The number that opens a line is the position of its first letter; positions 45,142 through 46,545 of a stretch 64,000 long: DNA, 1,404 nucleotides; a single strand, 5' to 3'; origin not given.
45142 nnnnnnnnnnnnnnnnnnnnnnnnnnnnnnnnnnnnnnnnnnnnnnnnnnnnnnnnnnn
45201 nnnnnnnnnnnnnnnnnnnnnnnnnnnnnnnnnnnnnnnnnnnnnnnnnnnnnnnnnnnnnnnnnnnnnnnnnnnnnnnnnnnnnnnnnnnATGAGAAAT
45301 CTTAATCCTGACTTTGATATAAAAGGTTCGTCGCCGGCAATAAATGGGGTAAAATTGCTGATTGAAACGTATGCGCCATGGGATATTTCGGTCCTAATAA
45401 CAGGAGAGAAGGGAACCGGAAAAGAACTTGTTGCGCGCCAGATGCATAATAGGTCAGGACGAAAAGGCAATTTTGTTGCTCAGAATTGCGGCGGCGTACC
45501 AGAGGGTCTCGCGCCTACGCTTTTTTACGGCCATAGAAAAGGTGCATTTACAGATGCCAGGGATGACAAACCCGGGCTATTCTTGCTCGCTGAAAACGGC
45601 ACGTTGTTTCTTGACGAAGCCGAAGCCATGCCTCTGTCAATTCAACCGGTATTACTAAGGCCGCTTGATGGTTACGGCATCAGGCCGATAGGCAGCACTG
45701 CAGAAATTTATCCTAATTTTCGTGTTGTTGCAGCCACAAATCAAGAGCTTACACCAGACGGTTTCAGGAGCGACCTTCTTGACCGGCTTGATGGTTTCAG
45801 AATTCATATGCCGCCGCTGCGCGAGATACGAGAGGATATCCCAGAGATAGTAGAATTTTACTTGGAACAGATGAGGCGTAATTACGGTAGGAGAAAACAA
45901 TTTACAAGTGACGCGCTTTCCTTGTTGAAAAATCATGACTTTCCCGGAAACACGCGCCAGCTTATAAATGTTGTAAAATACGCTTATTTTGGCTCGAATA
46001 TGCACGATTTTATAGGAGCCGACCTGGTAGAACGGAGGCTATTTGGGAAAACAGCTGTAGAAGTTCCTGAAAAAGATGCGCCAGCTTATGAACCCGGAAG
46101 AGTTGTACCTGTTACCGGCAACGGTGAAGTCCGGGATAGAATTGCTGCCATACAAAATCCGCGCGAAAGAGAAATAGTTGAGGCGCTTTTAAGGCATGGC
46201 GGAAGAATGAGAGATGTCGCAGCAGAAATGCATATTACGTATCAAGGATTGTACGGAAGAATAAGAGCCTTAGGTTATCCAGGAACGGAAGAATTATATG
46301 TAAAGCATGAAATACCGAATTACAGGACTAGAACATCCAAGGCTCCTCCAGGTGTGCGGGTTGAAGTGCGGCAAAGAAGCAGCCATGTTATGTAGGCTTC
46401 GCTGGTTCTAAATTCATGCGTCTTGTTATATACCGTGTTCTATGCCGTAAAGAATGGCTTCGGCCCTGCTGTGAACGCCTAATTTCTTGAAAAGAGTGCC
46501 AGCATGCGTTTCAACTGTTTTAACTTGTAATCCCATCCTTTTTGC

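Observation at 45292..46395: Bacterial-type sigma54 enhancer-binding AAA+ activator with a GAFTGA-like loop, encoded in an archaeon next to a multi-intron tRNA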

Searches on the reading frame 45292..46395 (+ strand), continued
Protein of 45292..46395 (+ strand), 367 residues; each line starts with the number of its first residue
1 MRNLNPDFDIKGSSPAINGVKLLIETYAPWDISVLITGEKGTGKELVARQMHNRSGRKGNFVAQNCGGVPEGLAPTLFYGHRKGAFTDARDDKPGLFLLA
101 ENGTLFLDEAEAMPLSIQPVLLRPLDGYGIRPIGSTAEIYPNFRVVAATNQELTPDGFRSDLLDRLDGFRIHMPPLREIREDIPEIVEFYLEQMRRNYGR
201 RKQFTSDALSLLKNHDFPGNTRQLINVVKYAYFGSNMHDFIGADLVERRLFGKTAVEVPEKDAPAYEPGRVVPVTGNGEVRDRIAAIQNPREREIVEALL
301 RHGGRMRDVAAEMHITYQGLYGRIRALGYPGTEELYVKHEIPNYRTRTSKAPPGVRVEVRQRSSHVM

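Call 92: search_protein_families(library=ncbifam, proteins=[L029:113-2086:-, L029:3486-4865:-, L025:8244-9818:+, L027:1-954:+, L027:5961-6584:+, L025:3591-4124:+, L033:2642-3502:+, L025:9825-10718:+, L027:5090-5899:-, L025:974-2131:+], max_evalue=0.00001)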
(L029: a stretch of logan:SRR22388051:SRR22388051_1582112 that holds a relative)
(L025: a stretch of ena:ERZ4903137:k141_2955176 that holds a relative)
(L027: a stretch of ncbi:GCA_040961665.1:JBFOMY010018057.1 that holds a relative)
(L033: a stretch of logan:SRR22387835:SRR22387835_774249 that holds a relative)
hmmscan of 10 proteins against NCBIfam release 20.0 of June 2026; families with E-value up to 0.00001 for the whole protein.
L029:113-2086:- (657 aa): 0 families

L029:3486-4865:- (459 aa): 14 families
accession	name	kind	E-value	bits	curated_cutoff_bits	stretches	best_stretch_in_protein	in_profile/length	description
NF058587.1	archaellum_moto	equivalog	1.9e-37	129.2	550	1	6-407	119-501/527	archaellum flagellar ATPase motor FlaI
TIGR03819.1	heli_sec_ATPase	hypoth_equivalog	6.6e-32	111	373.15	1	20-292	38-297/340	TadA family conjugal transfer-associated ATPase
TIGR02788.1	VirB11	equivalog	6.3e-17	61.6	249.95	1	163-294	141-264/308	P-type DNA transfer ATPase VirB11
TIGR02782.1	TrbB_P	equivalog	1.2e-16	60.9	304.55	1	40-335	17-295/303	P-type conjugative transfer ATPase TrbB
NF053672.1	bindosome_BasE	exception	1.2e-15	57.2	1000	1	34-332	138-429/512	bindosome assembly system ATPase subunit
NF010469.0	PRK13894.1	subfamily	2.5e-12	46.8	508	1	41-298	31-270/320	conjugal transfer ATPase TrbB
NF010475.0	PRK13900.1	equivalog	2.6e-10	39.9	389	1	164-330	158-322/333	type IV secretion system ATPase VirB11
NF041000.1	ATPase_ComGA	equivalog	2.7e-10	39.7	300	1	169-313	131-262/267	competence type IV pilus ATPase ComGA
NF010407.0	PRK13833.1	subfamily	3.5e-10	39.8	499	1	95-293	76-260/323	conjugal transfer protein TrbB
NF010425.0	PRK13851.1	equivalog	3.6e-09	36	461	1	161-338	157-326/344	type IV secretion system protein VirB11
TIGR01420.1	pilT_fam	subfamily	4.3e-07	29.5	319.1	1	169-294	125-241/343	PilT/PilU family type 4a pilus ATPase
TIGR02533.1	type_II_gspE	equivalog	6.9e-07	28.3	630.25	1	169-312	246-375/486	type II secretion system ATPase GspE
NF007755.0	PRK10436.1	equivalog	1.2e-06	27.5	617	1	169-313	222-352/465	type II secretion system protein GspE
NF053534.1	T4PilAsmATPsTfpB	equivalog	7.7e-06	24.6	850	0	169-315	339-471/584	type IV pilus assembly ATPase TfpB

L025:8244-9818:+ (524 aa): 11 families
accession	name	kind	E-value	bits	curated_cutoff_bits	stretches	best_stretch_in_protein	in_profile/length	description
NF005493.0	PRK07107.1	equivalog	4.5e-121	404.8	585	1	1-513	1-493/502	IMP dehydrogenase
TIGR01302.1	IMP_dehydrog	equivalog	1.6e-80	271.2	481.5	1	59-491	31-449/450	IMP dehydrogenase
NF052358.1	GMPRedGuaB1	equivalog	4.1e-40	138.3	675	1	63-439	45-396/479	GMP reductase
NF005869.0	PRK07807.1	equivalog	5.4e-40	137.8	549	1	62-413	44-377/479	GuaB1 family IMP dehydrogenase-related protein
TIGR01303.1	IMP_DH_rel_1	equivalog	3.6e-36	125.1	562.75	1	63-408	44-370/475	GuaB1 family IMP dehydrogenase-related protein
NF005311.0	PRK06843.1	equivalog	2.5e-35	122.2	779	1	224-465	118-355/404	inosine 5-monophosphate dehydrogenase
NF003470.0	PRK05096.1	equivalog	3e-23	82.5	397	1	245-464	96-303/347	GMP reductase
TIGR01305.1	GMP_reduct_1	equivalog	1.3e-22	80.3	492.15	1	246-461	96-299/343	GMP reductase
TIGR01304.1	IMP_DH_rel_2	equivalog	4e-22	79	342.1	1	249-407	131-295/365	GuaB3 family IMP dehydrogenase-related protein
NF003966.0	PRK05458.1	equivalog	4.8e-21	75.4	344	1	252-464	93-285/327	GMP reductase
TIGR01306.1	GMP_reduct_2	equivalog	1.1e-15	58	465.65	1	270-408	108-240/321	GMP reductase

L027:1-954:+ (317 aa): 20 families
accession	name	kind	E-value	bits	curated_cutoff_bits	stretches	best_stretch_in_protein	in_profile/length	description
NF006207.0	PRK08332.1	equivalog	1.3e-87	294.5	2400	1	1-261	1315-1574/1684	vitamin B12-dependent ribonucleotide reductase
TIGR02504.1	NrdJ_Z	equivalog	3.2e-81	273.7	399.95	1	1-248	353-606/606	adenosylcobalamin-dependent ribonucleoside-diphosphate reductase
NF006417.0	PRK08665.1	equivalog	1.2e-80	271.8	961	1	1-262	350-587/759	vitamin B12-dependent ribonucleotide reductase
NF005010.0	PRK06406.1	subfamily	6.8e-63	213.1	1125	2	88-264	566-742/771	vitamin B12-dependent ribonucleotide reductase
TIGR02506.1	NrdE_NrdA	equivalog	2.7e-52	178.1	341.05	1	1-234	368-609/616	ribonucleoside-diphosphate reductase subunit alpha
NF005991.0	PRK08115.1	equivalog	1.1e-37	129.5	854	1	1-314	549-853/858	vitamin B12-dependent ribonucleotide reductase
NF005101.0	PRK06539.1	equivalog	5.6e-37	127.2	988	1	1-256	513-778/822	ribonucleoside-diphosphate reductase subunit alpha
NF005122.0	PRK06556.1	equivalog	9.8e-37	126.2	859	1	1-263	436-723/960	vitamin B12-dependent ribonucleotide reductase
NF005544.0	PRK07207.1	equivalog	1.4e-36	125.7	965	1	1-261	661-931/965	ribonucleoside-diphosphate reductase subunit alpha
NF009029.0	PRK12365.1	equivalog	8e-28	96.9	1350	1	1-242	743-995/1046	ribonucleoside-diphosphate reductase subunit alpha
NF005736.0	PRK07562.1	equivalog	1.7e-27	95.5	1737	2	187-269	862-944/1222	vitamin B12-dependent ribonucleotide reductase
NF005401.0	PRK06948.1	subfamily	4.2e-24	85.1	906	1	1-254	367-596/604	ribonucleotide reductase-like protein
NF006577.0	PRK09102.1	equivalog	1.2e-23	83.3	620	1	90-261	416-590/604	ribonucleoside-diphosphate reductase subunit alpha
NF006279.0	PRK08447.1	equivalog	1.8e-20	73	1082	1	1-128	549-687/789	ribonucleoside-diphosphate reductase subunit alpha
NF005483.0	PRK07088.1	equivalog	6.8e-20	70.8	1214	1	1-133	547-674/764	ribonucleoside-diphosphate reductase subunit alpha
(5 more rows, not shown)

L027:5961-6584:+ (207 aa): 1 family
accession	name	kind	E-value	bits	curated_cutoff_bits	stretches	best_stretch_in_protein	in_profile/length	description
NF002305.0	PRK01229.1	equivalog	3.6e-67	225.8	183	1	10-207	15-210/210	N-glycosylase/DNA lyase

L025:3591-4124:+ (177 aa): 1 family
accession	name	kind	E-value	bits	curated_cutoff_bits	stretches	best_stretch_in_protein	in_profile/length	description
TIGR00636.1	PduO_Nterm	equivalog_domain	8e-56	188.4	108.45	1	8-177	5-170/171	cob(I)yrinic acid a,c-diamide adenosyltransferase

L033:2642-3502:+ (286 aa): 18 families
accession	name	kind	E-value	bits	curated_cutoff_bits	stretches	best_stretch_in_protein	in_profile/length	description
NF002984.0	PRK03708.1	equivalog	1.6e-49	168.8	326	1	17-283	5-272/277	NAD(+) kinase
NF002255.0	PRK01185.1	subfamily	2.2e-45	154.8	304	1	16-284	5-265/271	NAD(+) kinase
NF010678.0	PRK14076.1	equivalog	1.3e-42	146.5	493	1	15-282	294-565/570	bifunctional NADP phosphatase/NAD kinase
NF002306.0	PRK01231.1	equivalog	3.8e-39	134.6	316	1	11-282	7-287/299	NAD(+) kinase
NF002521.0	PRK01911.1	equivalog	1.8e-36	126.1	309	1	6-284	12-284/292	NAD kinase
NF010677.0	PRK14075.1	equivalog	5.9e-34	117.8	260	1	27-253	14-221/257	NAD(+) kinase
NF002892.0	PRK03372.1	equivalog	2.1e-33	116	299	1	41-278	45-286/312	NAD kinase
NF002731.0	PRK02645.1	equivalog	3.1e-33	115.5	312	1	12-272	3-277/305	NAD(+) kinase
NF002561.0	PRK02155.1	equivalog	8.9e-32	110.5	371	1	9-282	3-283/297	NAD kinase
NF002732.0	PRK02649.1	equivalog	6.4e-29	101.4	348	1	61-282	63-287/305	NAD(+) kinase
NF003391.0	PRK04539.1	equivalog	3.4e-28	98.6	470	1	12-282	5-287/296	inorganic polyphosphate/ATP-NAD kinase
NF002893.0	PRK03378.1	equivalog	7.6e-28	97.7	386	1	65-280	64-278/292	NAD(+) kinase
NF010679.0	PRK14077.1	equivalog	4.4e-26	91.9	343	1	8-273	6-269/287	NAD(+) kinase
NF003424.0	PRK04885.1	equivalog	6.2e-23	81.3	220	1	41-285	12-261/265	NAD kinase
NF002579.0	PRK02231.1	equivalog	7.3e-23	81.4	459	1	64-278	70-288/301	NAD(+) kinase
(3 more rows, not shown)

L025:9825-10718:+ (298 aa): 6 families
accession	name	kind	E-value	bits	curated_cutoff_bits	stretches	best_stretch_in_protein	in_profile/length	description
NF002223.0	PRK01117.1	equivalog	2e-89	300.4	402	1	1-285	1-286/430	adenylosuccinate synthase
TIGR00184.1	purA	equivalog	7.3e-80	268.9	395.55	1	6-285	2-282/425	adenylosuccinate synthase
NF010355.0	PRK13783.1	equivalog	4.2e-67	227.1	445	1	3-286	2-277/404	adenylosuccinate synthase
NF010357.0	PRK13785.1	equivalog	7.7e-56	189.6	700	1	4-286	3-295/455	adenylosuccinate synthase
NF003295.0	PRK04293.1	equivalog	1e-48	166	368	2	4-148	4-146/337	adenylosuccinate synthetase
NF038379.2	amino_Aden_PurZ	exception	5.1e-29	101.4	300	1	5-273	3-243/293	succino-amino-deoxyadenylate synthase PurZ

L027:5090-5899:- (269 aa): 4 families
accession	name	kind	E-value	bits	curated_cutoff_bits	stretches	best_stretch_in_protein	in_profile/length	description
TIGR00196.1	yjeF_cterm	hypoth_equivalog_domain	4.6e-68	229.5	129.85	1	9-268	14-275/277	NAD(P)H-hydrate dehydratase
NF007856.0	PRK10565.1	equivalog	5e-35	121.1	703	1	9-267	244-497/510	bifunctional ADP-dependent NAD(P)H-hydrate dehydratase/NAD(P)H-hydrate epimerase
NF006830.1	PRK09355.1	equivalog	9.9e-14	51.4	180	1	163-264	143-247/263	hydroxyethylthiazole kinase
TIGR00694.1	thiM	equivalog_domain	4.2e-11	42.9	256.4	1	164-266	139-242/249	hydroxyethylthiazole kinase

L025:974-2131:+ (385 aa): 2 families
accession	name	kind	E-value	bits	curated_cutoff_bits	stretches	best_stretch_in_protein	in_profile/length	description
TIGR02505.1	RTPR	equivalog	8e-41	140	340.05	2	142-364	479-721/724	ribonucleoside-triphosphate reductase, adenosylcobalamin-dependent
NF006207.0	PRK08332.1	equivalog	5.9e-07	27.1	2400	0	20-80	1200-1258/1684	vitamin B12-dependent ribonucleotide reductase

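Call 93: find_encoding_contigs(protein=P0305, flank=10000, max_places=3)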
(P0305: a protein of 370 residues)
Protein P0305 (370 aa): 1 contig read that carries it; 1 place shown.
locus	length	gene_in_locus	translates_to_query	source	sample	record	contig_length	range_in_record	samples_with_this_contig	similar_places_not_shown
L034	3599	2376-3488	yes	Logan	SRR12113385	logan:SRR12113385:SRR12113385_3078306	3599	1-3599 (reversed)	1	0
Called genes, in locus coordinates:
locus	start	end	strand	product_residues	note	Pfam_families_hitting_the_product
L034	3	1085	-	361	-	?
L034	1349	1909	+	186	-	-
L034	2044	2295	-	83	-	PF13459:Fer4_15, PF13370:Fer4_13 (weak)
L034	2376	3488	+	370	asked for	PF00158:Sigma54_activat, PF14532:Sigma54_activ_2, PF07728:AAA_5, PF00004:AAA (weak), PF25601:AAA_lid_14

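Call 94: find_encoding_contigs(protein=P0326, flank=10000, max_places=3)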
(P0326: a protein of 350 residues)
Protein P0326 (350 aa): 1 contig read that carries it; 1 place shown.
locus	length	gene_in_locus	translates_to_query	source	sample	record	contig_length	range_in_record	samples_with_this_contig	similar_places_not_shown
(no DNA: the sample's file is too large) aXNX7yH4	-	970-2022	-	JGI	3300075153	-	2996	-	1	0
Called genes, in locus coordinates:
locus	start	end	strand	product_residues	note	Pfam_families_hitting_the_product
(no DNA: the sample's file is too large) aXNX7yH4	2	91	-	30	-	?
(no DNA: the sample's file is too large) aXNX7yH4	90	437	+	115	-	PF04266:ASCH (weak)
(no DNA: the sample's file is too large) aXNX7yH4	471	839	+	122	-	-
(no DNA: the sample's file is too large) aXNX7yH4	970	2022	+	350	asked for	PF00158:Sigma54_activat, PF14532:Sigma54_activ_2, PF07728:AAA_5 (weak), PF25601:AAA_lid_14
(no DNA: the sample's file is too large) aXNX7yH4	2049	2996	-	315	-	?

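Call 105: find_encoding_contigs(protein=P0303, flank=10000, max_places=4)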
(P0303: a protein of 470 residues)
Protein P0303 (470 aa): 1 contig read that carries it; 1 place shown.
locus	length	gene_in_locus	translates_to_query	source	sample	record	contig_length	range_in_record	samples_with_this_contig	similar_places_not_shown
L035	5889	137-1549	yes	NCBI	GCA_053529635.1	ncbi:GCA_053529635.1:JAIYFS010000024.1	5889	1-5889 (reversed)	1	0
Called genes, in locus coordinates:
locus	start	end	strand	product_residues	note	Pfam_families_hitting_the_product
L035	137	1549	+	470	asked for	PF00158:Sigma54_activat, PF14532:Sigma54_activ_2, PF07728:AAA_5, PF25601:AAA_lid_14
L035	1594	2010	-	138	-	PF01592:NifU_N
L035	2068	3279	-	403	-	PF00155:Aminotran_1_2 (weak), PF00266:Aminotran_5, PF01041:DegT_DnrJ_EryC1, PF01053:Cys_Met_Meta_PP (weak)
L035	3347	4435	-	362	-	PF19295:SufBD_N (faint), PF01458:SUFBD_core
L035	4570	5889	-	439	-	?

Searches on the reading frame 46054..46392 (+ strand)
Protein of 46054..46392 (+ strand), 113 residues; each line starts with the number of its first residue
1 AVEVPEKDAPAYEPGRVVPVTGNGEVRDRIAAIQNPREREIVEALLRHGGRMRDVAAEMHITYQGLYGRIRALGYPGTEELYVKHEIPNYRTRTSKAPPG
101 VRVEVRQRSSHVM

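Call 26: search_protein_families(library=pfam, proteins=[window:46054-46392:+], max_evalue=10)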
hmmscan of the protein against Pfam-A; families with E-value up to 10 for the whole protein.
seq(113 aa): 4 families
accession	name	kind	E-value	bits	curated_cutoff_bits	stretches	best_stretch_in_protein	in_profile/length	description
PF13556.12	HTH_30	-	0.0023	18.1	27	1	40-72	3-35/59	PucR C-terminal helix-turn-helix domain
PF02954.25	HTH_8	-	0.0027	17.9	22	1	40-72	9-41/42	Bacterial regulatory protein, Fis family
PF13518.12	HTH_28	-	0.015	15.8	25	1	40-71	4-34/52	Helix-turn-helix domain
PF09862.15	DUF2089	-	0.13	12.4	33.4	1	36-63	3-30/47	Domain of unknown function (DUF2089)-HTH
